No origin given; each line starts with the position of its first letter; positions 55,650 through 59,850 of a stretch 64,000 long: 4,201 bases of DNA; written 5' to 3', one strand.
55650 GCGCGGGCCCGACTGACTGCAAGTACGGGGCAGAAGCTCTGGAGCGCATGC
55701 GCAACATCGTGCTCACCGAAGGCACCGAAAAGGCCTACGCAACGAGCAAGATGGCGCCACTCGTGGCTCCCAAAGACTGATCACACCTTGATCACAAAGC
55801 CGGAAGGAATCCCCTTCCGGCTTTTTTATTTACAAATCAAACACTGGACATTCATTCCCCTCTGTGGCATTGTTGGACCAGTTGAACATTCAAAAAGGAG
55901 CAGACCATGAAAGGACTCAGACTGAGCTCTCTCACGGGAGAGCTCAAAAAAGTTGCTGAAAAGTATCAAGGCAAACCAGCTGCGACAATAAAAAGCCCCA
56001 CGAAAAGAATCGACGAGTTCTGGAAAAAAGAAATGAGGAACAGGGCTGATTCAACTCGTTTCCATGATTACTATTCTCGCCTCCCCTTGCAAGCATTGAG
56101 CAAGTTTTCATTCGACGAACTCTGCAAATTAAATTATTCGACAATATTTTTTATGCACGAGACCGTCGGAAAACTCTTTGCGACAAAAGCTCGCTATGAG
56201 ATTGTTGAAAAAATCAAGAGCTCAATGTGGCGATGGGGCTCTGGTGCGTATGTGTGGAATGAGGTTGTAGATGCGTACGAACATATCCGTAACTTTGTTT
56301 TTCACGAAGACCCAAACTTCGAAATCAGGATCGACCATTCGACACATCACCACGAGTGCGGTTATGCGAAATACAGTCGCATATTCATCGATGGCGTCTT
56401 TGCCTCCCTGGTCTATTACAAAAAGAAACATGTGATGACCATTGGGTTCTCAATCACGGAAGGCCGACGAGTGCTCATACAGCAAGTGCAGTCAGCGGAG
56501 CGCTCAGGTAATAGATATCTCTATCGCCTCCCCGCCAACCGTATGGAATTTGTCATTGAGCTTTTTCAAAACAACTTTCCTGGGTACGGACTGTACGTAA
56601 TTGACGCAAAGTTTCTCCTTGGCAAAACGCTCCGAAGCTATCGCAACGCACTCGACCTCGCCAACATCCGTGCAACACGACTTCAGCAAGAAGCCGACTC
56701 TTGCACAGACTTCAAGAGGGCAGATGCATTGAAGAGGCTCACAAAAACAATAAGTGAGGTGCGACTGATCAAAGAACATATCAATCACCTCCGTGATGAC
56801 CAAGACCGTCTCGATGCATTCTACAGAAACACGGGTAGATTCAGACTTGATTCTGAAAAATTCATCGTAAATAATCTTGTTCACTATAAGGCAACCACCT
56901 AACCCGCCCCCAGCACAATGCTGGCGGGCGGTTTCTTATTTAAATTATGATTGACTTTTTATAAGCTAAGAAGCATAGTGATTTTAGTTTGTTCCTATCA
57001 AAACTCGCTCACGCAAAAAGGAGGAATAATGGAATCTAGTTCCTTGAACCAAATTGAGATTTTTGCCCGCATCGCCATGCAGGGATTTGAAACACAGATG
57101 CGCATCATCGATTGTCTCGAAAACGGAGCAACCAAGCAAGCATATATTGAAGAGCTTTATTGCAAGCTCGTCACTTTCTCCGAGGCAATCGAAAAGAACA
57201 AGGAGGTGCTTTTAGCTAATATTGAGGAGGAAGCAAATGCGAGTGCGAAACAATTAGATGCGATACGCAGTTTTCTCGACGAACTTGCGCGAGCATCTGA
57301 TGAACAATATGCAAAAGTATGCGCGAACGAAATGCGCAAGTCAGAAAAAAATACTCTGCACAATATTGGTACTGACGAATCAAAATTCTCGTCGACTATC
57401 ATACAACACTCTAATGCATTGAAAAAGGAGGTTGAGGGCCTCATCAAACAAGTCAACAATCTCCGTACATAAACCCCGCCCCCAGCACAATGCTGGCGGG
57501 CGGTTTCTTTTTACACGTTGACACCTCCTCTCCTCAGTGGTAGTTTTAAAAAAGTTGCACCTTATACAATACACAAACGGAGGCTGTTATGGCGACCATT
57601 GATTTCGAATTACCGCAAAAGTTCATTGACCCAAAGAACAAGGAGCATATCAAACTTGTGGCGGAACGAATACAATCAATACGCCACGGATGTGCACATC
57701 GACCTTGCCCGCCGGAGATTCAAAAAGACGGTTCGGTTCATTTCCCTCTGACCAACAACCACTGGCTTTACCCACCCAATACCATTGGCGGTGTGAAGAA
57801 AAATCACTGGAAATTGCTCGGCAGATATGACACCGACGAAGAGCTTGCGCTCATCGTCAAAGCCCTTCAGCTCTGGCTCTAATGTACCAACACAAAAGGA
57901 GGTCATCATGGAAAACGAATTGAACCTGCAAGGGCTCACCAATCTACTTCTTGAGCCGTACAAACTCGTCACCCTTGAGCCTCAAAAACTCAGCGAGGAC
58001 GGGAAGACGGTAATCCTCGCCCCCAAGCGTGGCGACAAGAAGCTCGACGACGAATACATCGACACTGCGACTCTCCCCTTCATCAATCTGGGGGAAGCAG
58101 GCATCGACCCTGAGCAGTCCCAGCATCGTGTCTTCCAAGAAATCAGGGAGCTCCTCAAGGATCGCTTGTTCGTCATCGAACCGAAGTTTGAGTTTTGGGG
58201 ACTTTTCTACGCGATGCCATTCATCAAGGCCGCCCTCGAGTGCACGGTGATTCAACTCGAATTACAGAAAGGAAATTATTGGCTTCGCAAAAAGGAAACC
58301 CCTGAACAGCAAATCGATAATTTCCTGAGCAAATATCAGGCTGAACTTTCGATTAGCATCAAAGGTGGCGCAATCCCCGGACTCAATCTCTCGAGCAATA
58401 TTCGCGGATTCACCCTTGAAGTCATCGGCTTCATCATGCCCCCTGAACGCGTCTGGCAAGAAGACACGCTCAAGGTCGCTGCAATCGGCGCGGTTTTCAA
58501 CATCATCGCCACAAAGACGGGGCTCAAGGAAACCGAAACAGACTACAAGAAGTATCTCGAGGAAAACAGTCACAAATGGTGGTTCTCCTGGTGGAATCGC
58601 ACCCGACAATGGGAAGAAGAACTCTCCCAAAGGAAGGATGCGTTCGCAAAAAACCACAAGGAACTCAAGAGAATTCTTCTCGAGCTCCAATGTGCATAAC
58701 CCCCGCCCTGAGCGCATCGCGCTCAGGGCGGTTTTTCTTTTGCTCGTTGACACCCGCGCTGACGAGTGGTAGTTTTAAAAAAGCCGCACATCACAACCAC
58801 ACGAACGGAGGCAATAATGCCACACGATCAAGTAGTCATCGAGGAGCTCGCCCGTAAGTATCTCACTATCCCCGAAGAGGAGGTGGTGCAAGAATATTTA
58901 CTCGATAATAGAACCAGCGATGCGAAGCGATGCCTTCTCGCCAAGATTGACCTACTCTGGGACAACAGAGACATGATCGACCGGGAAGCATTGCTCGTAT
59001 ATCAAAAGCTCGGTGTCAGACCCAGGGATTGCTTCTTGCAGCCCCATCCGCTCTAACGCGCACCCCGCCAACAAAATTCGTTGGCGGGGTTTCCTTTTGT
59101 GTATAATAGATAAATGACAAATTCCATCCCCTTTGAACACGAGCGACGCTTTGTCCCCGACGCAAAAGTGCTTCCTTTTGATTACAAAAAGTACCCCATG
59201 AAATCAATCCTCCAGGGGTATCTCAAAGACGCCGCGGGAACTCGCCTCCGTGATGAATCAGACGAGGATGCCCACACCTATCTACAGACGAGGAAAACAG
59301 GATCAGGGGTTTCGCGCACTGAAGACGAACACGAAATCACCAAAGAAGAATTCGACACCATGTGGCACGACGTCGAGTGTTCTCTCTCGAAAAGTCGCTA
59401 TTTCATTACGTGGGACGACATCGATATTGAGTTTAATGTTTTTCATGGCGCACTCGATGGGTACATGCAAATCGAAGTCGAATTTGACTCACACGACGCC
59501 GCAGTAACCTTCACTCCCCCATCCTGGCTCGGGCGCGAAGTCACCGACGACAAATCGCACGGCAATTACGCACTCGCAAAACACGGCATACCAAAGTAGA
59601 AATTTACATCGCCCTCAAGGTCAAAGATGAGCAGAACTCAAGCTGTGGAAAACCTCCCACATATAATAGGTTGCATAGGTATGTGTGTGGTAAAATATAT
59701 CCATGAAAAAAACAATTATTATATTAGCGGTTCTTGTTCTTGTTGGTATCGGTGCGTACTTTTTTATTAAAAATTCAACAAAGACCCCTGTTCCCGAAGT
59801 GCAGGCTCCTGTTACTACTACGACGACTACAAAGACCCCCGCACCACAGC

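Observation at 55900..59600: Modular array of monocistronic hypothetical genes with recycled promoters and terminators, ending in a CYTH enzyme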

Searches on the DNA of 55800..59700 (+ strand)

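Call 90: search_dna_similar(query=window:55800-59700:+, collection=phages, mode=distant, max_rows=8)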
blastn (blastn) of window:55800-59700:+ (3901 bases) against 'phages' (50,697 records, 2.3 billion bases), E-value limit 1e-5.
No match.

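Call 91: search_dna_similar(query=window:55800-59700:+, collection=plasmids, mode=distant, max_rows=8)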
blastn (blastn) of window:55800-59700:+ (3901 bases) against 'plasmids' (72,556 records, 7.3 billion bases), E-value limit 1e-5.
No match.

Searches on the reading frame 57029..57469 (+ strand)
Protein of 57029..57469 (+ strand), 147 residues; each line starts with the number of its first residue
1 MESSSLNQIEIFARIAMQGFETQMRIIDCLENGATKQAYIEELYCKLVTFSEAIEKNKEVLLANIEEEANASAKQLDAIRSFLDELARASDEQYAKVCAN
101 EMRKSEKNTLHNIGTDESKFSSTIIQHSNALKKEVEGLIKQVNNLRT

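Call 8: search_protein_families(library=pfam, proteins=[window:57029-57469:+], max_evalue=0.1)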
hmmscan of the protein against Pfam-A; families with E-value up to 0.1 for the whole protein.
window:57029-57469:+ (147 aa): 1 family
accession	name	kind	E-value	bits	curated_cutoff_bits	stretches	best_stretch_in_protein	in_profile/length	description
PF09712.15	PHA_synth_III_E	-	0.029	14.1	25.7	1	47-101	201-254/311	Poly(R)-hydroxyalkanoic acid synthase subunit (PHA_synth_III_E)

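Call 9: search_protein_families(library=phrogs, proteins=[window:57029-57469:+], max_evalue=0.1)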
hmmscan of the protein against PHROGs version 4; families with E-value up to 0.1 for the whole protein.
window:57029-57469:+ (147 aa): 2 families
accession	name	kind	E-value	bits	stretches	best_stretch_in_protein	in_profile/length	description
phrog_3915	-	unknown function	0.045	14.7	0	11-44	22-55/86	-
phrog_22796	-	unknown function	0.057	13.6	1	38-111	124-195/262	-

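Call 21: search_protein_families(library=ncbifam, proteins=[window:57029-57469:+], max_evalue=0.1)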
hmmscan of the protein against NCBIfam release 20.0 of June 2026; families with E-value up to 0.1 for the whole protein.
window:57029-57469:+ (147 aa): 4 families
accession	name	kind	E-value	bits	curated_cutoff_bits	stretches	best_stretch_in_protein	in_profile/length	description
NF002176.0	PRK01022.1-4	equivalog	0.0014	18.9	202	1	59-146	4-89/166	hypothetical protein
NF006464.0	PRK08862.1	equivalog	0.0036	17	208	1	50-131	76-160/227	SDR family oxidoreductase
TIGR03321.1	alt_F1F0_F0_B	exception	0.043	13.6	224.7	1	24-97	39-113/246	alternate F1F0 ATPase, F0 subunit B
TIGR01834.1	PHA_synth_III_E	subfamily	0.078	12.5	154.95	1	49-102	205-257/324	class III poly(R)-hydroxyalkanoic acid synthase subunit PhaE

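Call 22: search_protein_families(library=padloc, proteins=[window:57029-57469:+], max_evalue=0.1)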
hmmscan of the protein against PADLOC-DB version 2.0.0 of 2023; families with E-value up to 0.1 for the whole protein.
window:57029-57469:+ (147 aa): 0 families

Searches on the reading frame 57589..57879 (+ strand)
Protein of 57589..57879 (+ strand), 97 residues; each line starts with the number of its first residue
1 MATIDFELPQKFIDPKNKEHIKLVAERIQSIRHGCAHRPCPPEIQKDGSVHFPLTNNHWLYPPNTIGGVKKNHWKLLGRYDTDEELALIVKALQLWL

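Call 8: search_protein_families(library=pfam, proteins=[window:57589-57879:+], max_evalue=0.1)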
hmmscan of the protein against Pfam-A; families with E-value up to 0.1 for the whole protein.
window:57589-57879:+ (97 aa): 0 families

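Call 9: search_protein_families(library=phrogs, proteins=[window:57589-57879:+], max_evalue=0.1)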
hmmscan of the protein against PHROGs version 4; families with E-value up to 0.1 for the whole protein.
window:57589-57879:+ (97 aa): 0 families

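Call 21: search_protein_families(library=ncbifam, proteins=[window:57589-57879:+], max_evalue=0.1)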
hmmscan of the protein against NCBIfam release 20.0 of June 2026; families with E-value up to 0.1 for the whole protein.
window:57589-57879:+ (97 aa): 0 families

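Call 22: search_protein_families(library=padloc, proteins=[window:57589-57879:+], max_evalue=0.1)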
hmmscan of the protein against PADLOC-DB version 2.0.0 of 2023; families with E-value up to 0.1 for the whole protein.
window:57589-57879:+ (97 aa): 0 families

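Call 46: find_homologous_proteins(query=window:57589-57879:+, max_evalue=0.001)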
Query window:57589-57879:+ (97 aa): 3 proteins with E <= 0.001 among 3 candidates.
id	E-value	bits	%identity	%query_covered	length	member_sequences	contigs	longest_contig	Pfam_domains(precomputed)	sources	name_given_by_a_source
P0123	3.2e-62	225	99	100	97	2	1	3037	-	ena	-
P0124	3.2e-36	141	65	98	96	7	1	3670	-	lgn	-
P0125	1.3e-30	123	62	100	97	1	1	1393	-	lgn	-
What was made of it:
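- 57589..57882 (+): g97: small protein with few relatives; first gene of a two-gene operon. Only 3 homologues among 5.8 billion proteins (call 46).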

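Call 47: find_encoding_contigs(protein=P0124, flank=10000, max_places=4)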
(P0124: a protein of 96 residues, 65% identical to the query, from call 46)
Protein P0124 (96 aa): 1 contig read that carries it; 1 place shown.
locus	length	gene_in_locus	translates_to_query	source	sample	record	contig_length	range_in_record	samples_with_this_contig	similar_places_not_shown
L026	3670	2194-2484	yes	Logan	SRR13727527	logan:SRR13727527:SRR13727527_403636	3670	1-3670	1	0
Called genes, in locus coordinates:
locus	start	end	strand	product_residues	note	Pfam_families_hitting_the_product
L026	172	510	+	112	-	-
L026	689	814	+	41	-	-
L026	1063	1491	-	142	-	-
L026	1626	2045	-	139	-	-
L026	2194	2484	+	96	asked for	-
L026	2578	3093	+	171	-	-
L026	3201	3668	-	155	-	?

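Call 48: find_encoding_contigs(protein=P0125, flank=10000, max_places=4)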
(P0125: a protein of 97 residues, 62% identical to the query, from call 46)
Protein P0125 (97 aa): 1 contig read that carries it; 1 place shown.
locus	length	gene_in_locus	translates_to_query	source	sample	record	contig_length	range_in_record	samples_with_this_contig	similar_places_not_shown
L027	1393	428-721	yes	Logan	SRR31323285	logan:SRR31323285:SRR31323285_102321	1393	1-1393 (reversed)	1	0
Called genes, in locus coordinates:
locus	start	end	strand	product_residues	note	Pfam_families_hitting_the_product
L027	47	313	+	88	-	-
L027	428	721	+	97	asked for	-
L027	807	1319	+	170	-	-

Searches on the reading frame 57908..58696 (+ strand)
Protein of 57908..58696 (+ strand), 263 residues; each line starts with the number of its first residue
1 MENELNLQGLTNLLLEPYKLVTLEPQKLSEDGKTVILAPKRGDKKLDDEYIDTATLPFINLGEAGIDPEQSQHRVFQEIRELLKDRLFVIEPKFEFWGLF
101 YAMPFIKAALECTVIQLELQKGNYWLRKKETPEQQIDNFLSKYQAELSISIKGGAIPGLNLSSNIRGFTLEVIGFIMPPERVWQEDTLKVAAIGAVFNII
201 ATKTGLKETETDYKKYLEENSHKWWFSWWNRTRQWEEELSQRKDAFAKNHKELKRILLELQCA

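Call 8: search_protein_families(library=pfam, proteins=[window:57908-58696:+], max_evalue=0.1)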
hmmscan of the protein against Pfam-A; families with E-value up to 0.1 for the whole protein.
window:57908-58696:+ (263 aa): 0 families

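Call 9: search_protein_families(library=phrogs, proteins=[window:57908-58696:+], max_evalue=0.1)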
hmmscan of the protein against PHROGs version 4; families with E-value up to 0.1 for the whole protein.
window:57908-58696:+ (263 aa): 0 families

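Call 21: search_protein_families(library=ncbifam, proteins=[window:57908-58696:+], max_evalue=0.1)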
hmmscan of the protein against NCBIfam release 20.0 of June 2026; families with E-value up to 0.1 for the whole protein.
window:57908-58696:+ (263 aa): 0 families

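Call 22: search_protein_families(library=padloc, proteins=[window:57908-58696:+], max_evalue=0.1)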
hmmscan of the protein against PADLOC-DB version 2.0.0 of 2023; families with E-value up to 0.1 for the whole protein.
window:57908-58696:+ (263 aa): 0 families

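Call 38: find_homologous_proteins(query=window:57908-58696:+, max_evalue=0.001)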
Query window:57908-58696:+ (263 aa): 2 proteins with E <= 0.001 among 993 candidates.
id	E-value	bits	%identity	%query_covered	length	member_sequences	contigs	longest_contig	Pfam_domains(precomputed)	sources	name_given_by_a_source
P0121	1.7e-173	593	100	100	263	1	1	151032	-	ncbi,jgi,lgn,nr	ncbi:MAG: hypothetical protein M0P64_00510 [Candidatus Pacebacteria bacterium]|jgi:hypothetical prot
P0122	2.6e-149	514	86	100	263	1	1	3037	-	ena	-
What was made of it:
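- Gene content is not conserved: g263 and g97 are near-ORFans (calls 38, 46).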

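Call 40: find_encoding_contigs(protein=P0122, flank=10000, max_places=4)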
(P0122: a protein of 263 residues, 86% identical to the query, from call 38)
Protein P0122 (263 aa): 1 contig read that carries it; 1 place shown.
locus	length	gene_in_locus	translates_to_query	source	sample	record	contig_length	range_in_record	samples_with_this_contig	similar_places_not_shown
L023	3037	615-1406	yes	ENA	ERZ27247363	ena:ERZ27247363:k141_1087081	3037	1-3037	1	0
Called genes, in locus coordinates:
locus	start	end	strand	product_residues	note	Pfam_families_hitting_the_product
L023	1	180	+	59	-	?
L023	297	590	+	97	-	-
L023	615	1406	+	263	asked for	-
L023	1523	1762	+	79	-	-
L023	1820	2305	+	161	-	-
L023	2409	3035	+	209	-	?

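Call 45: find_related_loci(query=window:57908-58696:+, collection=viral_contigs, flank=8000)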
Query window:57908-58696:+ (263 aa) in viral_contigs; peptide patterns used: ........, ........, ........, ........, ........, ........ (x = any residue, [..] = any of these).
15 stretches matched a pattern, but none encodes a relative of the query by tblastn (E <= 1e-3).

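Call 76: predict_structure(alignment_id=A3)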
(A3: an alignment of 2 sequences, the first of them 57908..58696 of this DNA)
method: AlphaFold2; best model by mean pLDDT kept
length: 263 residues; sequences in the alignment: 2
mean_pLDDT: 31.2   pTM: 0.17
mean pLDDT of the five models: 31.2, 30.6, 29.6, 29.6, 29.0
residues with pLDDT >= 90: 0; 70-90: 0; 50-70: 0; < 50: 263
segments of 3 or more residues with pLDDT < 50: 1-263
pLDDT, mean of each block of 10 residues (from residue 1): 33 35 31 29 31 30 34 36 31 26 26 25 31 41 31 23 25 26 27 32 33 37 30 36 37 36 33
secondary structure, 60 per line:
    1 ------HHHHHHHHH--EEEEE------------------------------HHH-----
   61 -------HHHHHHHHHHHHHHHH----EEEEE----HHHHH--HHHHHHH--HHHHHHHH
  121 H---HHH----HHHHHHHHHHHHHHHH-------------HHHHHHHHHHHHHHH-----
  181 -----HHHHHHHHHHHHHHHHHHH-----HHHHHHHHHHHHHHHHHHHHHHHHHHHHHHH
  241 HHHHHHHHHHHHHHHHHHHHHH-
elements in order: H7-15 E18-22 H68-83 E88-92 H97-101 H104-110 H113-121 H132-147 H161-175 H186-204 H210-262
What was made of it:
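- Tried and rejected: Prediction failed (pLDDT 31, 2-sequence alignment; call 76), so no fold search was run.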

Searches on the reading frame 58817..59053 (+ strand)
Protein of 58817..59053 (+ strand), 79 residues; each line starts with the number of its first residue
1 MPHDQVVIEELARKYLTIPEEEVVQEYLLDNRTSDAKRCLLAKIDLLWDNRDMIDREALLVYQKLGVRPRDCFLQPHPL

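Call 8: search_protein_families(library=pfam, proteins=[window:58817-59053:+], max_evalue=0.1)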
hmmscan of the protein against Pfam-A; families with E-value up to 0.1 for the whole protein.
window:58817-59053:+ (79 aa): 0 families

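Call 9: search_protein_families(library=phrogs, proteins=[window:58817-59053:+], max_evalue=0.1)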
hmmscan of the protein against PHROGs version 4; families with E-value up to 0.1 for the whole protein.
window:58817-59053:+ (79 aa): 0 families

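Call 21: search_protein_families(library=ncbifam, proteins=[window:58817-59053:+], max_evalue=0.1)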
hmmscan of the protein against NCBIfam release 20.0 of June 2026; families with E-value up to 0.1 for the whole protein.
window:58817-59053:+ (79 aa): 0 families

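Call 22: search_protein_families(library=padloc, proteins=[window:58817-59053:+], max_evalue=0.1)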
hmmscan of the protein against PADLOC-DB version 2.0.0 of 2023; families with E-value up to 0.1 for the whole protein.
window:58817-59053:+ (79 aa): 0 families

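Call 58: search_protein_representatives(protein=window:58817-59053:+)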
Query: 79 residues. Proteins with E-value up to 0.001 (for the whole library): 8; up to 1e-10: 2; up to 1e-30: 1. The best 8 are listed.
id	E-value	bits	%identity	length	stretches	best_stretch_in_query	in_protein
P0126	1.6e-46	171.3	100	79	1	1-79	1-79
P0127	1.6e-23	98.2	59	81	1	2-75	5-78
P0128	1.9e-06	43.9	41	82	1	2-70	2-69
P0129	1.4e-04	37.9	40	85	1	8-70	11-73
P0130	6.5e-04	35.9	38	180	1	7-72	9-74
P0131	7.1e-04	35.7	34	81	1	7-73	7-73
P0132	9.5e-04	35.3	36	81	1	8-71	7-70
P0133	9.7e-04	35.3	31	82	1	8-71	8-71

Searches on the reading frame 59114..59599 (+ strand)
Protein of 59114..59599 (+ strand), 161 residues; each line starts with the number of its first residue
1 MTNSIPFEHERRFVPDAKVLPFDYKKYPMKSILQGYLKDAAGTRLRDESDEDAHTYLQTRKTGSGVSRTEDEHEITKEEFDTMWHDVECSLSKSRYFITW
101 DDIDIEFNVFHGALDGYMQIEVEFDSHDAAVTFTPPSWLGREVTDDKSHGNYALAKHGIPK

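Call 8: search_protein_families(library=pfam, proteins=[window:59114-59596:+], max_evalue=0.1)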
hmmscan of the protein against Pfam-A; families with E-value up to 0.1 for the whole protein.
window:59114-59596:+ (161 aa): 0 families

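Call 9: search_protein_families(library=phrogs, proteins=[window:59114-59596:+], max_evalue=0.1)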
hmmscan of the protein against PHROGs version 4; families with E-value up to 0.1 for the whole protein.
window:59114-59596:+ (161 aa): 2 families
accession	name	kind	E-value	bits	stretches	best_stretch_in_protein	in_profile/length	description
phrog_6660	-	unknown function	1.4e-29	104.1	1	8-156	4-151/157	-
phrog_14290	-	unknown function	0.004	17.6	1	93-155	153-213/274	-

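Call 20: search_solved_structures(query=window:59114-59596:+, max_evalue=1, show_alignments=2)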
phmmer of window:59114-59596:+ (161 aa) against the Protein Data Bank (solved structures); distinct sequences matched with E-value up to 1: 4.
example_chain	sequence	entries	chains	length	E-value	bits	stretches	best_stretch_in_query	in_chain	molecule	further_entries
3typ_A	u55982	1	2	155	1.2e-17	67.7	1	31-155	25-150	Uncharacterized protein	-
2fbl_A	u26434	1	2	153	1.3e-17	67.5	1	32-155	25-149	hypothetical protein NE1496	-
1ffk_V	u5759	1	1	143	0.58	13.4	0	45-99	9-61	RIBOSOMAL PROTEIN L32E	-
3g4s_Y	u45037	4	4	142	0.82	12.9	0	45-99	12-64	50S ribosomal protein L32e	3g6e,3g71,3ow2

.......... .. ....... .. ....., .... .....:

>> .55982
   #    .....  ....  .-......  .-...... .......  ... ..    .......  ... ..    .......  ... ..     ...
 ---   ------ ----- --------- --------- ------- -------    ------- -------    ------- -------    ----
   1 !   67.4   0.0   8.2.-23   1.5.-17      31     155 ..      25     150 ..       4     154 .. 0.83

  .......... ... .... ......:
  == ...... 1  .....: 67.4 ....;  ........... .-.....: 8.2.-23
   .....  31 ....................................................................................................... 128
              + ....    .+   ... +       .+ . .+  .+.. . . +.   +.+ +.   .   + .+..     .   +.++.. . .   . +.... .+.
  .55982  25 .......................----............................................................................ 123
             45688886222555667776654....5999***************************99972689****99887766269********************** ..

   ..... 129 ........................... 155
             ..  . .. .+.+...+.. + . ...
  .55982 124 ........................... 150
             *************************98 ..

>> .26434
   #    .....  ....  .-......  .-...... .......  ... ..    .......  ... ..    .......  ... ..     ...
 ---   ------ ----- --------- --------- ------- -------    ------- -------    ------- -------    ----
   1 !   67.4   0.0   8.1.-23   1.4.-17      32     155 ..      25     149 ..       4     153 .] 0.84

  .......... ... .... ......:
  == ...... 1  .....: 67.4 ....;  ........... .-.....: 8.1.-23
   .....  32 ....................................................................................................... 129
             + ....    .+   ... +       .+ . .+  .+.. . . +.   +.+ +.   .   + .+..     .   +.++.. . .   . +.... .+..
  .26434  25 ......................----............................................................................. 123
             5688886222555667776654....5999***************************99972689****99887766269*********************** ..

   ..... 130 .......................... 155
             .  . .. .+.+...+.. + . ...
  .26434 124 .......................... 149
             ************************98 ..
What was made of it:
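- On CYTH / triphosphate tunnel metalloenzyme: phmmer against PDB: 2FBL and 3TYP (NE1496), E = 1.2e-17 over residues 31-155 (call 20).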

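Call 21: search_protein_families(library=ncbifam, proteins=[window:59114-59596:+], max_evalue=0.1)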
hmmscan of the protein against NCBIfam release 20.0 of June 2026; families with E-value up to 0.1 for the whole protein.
window:59114-59596:+ (161 aa): 1 family
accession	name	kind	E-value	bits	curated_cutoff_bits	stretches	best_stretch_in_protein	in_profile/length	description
NF033781.1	chaper_CopP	exception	0.048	13.8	112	1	110-137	21-48/65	copper-binding metallochaperone CopP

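Call 22: search_protein_families(library=padloc, proteins=[window:59114-59596:+], max_evalue=0.1)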
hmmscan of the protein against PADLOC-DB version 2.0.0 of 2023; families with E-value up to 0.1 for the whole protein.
window:59114-59596:+ (161 aa): 0 families

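Call 95: search_protein_families(library=pfam, proteins=[window:59114-59596:+], max_evalue=10)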
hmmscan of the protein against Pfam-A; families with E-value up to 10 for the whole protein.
window:59114-59596:+ (161 aa): 1 family
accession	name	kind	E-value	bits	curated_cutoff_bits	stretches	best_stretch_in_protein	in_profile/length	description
PF10387.14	DUF2442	-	0.19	12.4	23.9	1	90-109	44-63/72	Protein of unknown function (DUF2442)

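Call 99: find_encoding_contigs(protein=window:59114-59599:+, flank=10000, max_places=10)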
Protein window:59114-59599:+ (161 aa): 1 contig read that carries it; 1 place shown.
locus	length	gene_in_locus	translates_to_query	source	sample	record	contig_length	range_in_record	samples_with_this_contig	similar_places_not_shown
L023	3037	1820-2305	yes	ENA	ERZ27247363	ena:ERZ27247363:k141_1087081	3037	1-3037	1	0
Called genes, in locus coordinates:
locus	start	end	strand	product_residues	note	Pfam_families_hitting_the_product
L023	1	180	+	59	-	?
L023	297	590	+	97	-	-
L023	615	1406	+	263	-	-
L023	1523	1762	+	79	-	-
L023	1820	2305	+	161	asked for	-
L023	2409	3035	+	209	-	?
